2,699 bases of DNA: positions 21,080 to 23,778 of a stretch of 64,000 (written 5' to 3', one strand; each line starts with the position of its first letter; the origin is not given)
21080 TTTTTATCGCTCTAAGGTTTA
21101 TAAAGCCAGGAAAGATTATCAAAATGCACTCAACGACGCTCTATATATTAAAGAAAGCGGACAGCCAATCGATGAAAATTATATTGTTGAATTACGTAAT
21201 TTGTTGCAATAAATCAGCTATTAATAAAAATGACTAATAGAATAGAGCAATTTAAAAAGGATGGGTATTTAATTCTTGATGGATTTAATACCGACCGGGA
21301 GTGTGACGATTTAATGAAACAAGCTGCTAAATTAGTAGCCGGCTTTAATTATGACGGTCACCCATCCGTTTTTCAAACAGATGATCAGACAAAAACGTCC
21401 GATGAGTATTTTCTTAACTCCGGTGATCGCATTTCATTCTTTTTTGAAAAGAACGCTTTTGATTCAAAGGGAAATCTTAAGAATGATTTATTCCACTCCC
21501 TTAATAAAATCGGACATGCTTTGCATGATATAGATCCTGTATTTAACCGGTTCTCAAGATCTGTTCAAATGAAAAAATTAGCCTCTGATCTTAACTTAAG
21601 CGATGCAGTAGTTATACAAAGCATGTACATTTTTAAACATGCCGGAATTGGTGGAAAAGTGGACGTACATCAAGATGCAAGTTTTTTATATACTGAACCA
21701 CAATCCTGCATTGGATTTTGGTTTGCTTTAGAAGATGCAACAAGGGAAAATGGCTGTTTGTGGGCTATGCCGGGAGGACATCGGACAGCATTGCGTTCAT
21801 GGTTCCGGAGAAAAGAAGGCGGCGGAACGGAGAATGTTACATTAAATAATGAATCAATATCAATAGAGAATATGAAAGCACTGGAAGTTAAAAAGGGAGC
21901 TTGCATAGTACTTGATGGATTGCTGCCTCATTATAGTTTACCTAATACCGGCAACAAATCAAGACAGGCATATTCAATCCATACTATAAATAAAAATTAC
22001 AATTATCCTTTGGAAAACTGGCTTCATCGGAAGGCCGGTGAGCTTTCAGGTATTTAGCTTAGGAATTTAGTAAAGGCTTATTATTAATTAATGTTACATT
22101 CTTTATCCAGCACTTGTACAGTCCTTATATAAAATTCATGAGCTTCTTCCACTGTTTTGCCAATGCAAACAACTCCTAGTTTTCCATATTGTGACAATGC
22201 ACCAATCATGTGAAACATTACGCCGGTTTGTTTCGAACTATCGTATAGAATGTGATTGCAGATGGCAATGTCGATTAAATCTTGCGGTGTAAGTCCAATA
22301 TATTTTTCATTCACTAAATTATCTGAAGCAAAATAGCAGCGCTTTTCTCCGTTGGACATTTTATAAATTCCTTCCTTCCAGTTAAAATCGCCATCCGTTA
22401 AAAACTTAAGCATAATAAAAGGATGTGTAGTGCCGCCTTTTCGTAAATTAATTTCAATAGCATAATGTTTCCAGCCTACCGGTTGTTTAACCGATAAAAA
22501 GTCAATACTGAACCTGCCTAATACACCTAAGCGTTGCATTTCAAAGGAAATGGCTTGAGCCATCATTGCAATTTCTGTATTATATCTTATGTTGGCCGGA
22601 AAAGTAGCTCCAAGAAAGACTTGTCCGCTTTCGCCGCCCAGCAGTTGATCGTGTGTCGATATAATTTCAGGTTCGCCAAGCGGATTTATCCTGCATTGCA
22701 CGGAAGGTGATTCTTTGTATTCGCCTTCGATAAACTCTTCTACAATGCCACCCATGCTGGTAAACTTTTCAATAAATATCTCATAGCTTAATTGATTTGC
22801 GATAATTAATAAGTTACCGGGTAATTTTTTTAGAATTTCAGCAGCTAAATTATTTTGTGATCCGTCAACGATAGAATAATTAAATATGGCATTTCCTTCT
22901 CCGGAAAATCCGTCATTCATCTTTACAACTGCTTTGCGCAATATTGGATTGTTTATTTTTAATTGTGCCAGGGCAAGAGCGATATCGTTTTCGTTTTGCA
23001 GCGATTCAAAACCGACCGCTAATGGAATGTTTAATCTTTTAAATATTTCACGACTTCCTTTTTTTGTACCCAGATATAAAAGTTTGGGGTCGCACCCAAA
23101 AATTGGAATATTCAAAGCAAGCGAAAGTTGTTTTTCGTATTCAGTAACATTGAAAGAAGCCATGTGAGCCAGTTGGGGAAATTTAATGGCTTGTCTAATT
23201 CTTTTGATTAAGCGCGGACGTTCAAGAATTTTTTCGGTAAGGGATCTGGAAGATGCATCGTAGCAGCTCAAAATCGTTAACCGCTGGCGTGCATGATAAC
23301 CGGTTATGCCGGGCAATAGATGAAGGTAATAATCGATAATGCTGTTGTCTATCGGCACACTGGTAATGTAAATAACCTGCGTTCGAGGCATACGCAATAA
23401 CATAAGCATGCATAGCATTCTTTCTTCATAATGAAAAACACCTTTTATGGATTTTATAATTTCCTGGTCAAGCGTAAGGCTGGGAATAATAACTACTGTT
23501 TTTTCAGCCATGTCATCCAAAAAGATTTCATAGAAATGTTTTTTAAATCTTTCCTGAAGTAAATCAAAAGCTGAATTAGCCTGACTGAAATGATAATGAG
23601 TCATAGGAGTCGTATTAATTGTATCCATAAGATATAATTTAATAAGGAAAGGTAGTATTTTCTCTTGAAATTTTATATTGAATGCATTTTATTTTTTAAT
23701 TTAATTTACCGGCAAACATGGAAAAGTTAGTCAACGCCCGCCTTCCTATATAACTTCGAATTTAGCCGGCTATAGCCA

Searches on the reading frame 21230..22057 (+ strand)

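Call 63: search_protein_families(library=pfam, proteins=[window:21230-22057:+], max_evalue=0.001)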
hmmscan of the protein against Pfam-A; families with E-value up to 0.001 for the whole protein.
window:21230-22057:+ (275 aa): 1 family
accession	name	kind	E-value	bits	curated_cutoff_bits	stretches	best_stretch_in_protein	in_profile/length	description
PF05721.19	PhyH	-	6.8e-42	144.6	22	1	8-247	1-213/213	Phytanoyl-CoA dioxygenase (PhyH)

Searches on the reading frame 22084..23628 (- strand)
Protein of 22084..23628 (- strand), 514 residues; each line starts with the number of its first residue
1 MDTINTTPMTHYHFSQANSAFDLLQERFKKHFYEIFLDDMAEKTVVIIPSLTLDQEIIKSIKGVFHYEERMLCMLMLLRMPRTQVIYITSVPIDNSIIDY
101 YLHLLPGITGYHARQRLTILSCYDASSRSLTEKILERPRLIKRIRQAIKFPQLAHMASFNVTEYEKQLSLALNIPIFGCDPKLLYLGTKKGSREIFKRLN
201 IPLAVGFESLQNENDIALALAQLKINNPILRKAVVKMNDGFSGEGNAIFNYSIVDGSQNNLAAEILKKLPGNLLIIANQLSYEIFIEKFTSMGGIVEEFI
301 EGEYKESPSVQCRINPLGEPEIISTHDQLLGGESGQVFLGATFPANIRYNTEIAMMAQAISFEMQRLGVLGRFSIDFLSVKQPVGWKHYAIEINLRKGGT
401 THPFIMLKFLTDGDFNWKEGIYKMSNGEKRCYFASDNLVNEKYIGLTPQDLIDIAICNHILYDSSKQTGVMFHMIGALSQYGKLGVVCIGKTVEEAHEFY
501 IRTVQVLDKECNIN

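Call 63: search_protein_families(library=pfam, proteins=[window:22084-23628:-], max_evalue=0.001)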
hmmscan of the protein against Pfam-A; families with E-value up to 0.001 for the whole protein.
window:22084-23628:- (514 aa): 2 families
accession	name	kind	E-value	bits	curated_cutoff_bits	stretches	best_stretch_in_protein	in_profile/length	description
PF24923.1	ATP-grasp_IQCH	-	2.3e-20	73.5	27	2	281-417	128-265/266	IQCH-like, ATP-grasp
PF18105.7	PGM1_C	-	8.3e-09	35.3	22.5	1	460-500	11-51/54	PGM1 C-terminal domain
